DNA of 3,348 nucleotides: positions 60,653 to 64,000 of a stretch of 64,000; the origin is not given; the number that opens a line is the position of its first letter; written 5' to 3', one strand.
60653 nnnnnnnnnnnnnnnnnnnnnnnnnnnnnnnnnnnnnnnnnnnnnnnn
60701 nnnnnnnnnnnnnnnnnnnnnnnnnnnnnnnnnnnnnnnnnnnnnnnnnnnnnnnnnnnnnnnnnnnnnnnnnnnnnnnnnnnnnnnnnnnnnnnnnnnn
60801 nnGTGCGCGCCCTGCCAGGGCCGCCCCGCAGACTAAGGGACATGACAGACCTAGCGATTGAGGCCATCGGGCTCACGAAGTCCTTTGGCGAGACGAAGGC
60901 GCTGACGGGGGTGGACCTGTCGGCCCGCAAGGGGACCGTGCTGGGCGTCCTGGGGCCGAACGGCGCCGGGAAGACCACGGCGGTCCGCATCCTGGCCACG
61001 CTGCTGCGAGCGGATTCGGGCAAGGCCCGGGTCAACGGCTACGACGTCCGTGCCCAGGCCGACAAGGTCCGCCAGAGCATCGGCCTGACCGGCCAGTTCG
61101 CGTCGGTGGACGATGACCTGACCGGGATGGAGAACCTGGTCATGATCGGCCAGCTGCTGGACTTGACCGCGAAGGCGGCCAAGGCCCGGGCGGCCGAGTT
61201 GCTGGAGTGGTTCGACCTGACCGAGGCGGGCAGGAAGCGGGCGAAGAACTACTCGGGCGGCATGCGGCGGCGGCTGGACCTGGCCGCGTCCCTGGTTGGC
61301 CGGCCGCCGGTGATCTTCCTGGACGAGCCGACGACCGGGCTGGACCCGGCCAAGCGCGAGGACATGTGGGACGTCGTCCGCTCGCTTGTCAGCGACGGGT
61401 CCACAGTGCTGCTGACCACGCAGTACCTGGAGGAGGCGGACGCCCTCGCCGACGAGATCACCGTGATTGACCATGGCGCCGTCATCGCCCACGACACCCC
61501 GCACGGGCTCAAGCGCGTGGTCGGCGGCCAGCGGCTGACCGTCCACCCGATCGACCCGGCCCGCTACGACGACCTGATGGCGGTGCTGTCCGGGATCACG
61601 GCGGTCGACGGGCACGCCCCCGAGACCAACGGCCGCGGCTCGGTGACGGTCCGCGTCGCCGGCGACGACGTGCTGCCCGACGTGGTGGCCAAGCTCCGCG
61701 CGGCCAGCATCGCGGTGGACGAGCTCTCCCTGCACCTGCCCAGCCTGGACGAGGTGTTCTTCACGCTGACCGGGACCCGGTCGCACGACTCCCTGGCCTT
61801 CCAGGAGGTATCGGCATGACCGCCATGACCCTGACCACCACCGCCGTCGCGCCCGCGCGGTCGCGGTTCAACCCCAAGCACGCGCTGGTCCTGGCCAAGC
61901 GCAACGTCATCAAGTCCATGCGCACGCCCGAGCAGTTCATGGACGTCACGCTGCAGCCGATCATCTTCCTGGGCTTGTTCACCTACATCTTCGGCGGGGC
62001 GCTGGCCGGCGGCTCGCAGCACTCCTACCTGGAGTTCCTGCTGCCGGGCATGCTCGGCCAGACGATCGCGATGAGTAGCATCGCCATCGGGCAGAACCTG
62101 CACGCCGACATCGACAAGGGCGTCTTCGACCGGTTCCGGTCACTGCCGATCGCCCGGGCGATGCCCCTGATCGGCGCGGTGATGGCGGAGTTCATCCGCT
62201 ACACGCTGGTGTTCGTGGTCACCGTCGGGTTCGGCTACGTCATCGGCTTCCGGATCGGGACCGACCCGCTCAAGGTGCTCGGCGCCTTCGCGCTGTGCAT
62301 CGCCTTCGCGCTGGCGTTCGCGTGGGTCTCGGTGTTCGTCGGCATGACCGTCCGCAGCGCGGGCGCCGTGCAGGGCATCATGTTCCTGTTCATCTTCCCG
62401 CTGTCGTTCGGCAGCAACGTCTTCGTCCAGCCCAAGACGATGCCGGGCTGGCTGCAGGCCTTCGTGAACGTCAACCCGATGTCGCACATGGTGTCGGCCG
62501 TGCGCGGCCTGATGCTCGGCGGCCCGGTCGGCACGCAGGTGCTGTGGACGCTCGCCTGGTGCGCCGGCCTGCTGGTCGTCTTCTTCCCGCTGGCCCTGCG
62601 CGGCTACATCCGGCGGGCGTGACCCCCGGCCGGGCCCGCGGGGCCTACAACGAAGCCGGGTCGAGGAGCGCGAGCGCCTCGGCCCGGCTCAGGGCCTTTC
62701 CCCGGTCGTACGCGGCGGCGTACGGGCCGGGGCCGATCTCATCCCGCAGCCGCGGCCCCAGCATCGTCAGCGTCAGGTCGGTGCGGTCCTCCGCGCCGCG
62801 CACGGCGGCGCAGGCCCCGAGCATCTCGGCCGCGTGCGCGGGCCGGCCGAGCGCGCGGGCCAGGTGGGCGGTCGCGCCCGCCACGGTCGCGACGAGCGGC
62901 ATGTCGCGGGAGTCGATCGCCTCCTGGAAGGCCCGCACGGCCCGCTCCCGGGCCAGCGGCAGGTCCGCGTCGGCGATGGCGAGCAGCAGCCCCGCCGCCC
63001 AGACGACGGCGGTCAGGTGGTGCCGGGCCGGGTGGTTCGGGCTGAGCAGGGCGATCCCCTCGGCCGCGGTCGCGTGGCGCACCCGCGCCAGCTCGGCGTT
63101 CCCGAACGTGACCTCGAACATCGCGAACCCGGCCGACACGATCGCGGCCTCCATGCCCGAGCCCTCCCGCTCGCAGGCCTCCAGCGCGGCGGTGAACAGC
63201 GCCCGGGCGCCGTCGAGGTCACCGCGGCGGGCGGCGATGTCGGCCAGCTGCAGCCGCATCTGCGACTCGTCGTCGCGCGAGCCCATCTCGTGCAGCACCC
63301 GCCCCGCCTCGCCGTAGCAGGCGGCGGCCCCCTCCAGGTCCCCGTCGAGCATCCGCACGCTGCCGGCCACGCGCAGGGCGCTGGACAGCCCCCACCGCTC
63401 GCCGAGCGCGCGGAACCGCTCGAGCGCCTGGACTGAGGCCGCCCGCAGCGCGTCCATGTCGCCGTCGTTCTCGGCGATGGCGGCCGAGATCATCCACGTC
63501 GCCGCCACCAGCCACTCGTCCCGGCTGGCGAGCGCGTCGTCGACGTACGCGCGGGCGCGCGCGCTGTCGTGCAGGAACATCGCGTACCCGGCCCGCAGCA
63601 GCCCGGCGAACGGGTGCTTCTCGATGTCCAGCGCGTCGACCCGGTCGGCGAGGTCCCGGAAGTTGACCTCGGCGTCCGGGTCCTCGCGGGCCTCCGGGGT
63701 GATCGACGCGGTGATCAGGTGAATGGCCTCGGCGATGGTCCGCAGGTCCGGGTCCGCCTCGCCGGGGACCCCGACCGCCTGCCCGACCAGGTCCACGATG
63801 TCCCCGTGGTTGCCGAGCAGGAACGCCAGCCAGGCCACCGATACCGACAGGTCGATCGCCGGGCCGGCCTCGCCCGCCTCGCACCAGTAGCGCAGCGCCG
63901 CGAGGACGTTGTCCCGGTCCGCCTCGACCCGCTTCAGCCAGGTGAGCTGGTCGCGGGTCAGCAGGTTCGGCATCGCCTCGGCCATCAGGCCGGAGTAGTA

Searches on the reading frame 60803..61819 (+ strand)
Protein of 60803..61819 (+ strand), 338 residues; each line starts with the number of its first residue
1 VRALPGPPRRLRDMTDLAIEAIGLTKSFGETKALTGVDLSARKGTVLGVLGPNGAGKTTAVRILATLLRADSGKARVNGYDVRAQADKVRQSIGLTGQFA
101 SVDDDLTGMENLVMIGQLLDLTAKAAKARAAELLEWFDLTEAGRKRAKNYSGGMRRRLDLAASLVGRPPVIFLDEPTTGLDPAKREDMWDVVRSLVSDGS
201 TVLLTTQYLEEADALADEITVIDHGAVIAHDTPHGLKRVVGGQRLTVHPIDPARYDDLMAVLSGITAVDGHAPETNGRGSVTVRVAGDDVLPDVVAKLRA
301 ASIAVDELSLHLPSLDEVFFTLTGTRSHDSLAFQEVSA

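Call 37: search_protein_families(library=pfam, proteins=[window:60803-61819:+], max_evalue=0.001)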
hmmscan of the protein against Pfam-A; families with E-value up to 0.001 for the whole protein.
window:60803-61819:+ (338 aa): 5 families
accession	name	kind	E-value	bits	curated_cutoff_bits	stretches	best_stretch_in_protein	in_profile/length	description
PF00005.33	ABC_tran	-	7.6e-29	101.5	25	1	34-178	1-137/137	ABC transporter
PF13304.12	AAA_21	-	1e-11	45.9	27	1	136-207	224-298/304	AAA domain, putative AbiEii toxin, Type IV TA system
PF13732.12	DrrA1-3_C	-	2.9e-07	31.5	27.4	1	233-320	3-78/81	ATP-binding protein DrrA1-3-like, C-terminal domain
PF13191.12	AAA_16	-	2.1e-05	25.5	32.6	1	45-197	25-157/167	AAA ATPase domain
PF03215.21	Rad17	-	0.00058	20.3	23.8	1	33-102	34-102/186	Rad17 P-loop domain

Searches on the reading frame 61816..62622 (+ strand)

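Call 37: search_protein_families(library=pfam, proteins=[window:61816-62622:+], max_evalue=0.001)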
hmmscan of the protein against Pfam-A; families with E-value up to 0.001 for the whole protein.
window:61816-62622:+ (268 aa): 2 families
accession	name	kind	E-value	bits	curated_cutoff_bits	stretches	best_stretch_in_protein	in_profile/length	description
PF01061.29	ABC2_membrane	-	9.4e-28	97.6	26.9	1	24-233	4-210/211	ABC-2 type transporter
PF12698.13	ABC2_membrane_3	-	9.5e-10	38.5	31.6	1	91-261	180-346/347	ABC-2 family transporter protein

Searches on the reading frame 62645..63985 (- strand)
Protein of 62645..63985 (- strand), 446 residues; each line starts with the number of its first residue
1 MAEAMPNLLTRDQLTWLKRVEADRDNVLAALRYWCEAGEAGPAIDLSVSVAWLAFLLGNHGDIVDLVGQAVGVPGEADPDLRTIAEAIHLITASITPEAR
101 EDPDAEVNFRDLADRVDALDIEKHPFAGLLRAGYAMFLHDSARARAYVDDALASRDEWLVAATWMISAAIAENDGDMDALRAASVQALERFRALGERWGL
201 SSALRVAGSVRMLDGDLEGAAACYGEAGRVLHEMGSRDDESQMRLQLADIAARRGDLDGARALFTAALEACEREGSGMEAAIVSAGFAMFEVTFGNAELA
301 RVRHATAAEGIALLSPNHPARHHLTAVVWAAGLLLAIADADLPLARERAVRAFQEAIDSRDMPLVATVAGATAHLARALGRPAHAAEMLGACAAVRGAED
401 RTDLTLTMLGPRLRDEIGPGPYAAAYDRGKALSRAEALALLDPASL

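Call 37: search_protein_families(library=pfam, proteins=[window:62645-63985:-], max_evalue=0.001)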
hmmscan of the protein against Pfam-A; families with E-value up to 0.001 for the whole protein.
window:62645-63985:- (446 aa): 1 family
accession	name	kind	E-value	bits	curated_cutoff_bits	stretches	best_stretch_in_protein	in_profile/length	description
PF13424.12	TPR_12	-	4.9e-07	30.3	30.1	0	242-304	4-68/77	Tetratricopeptide repeat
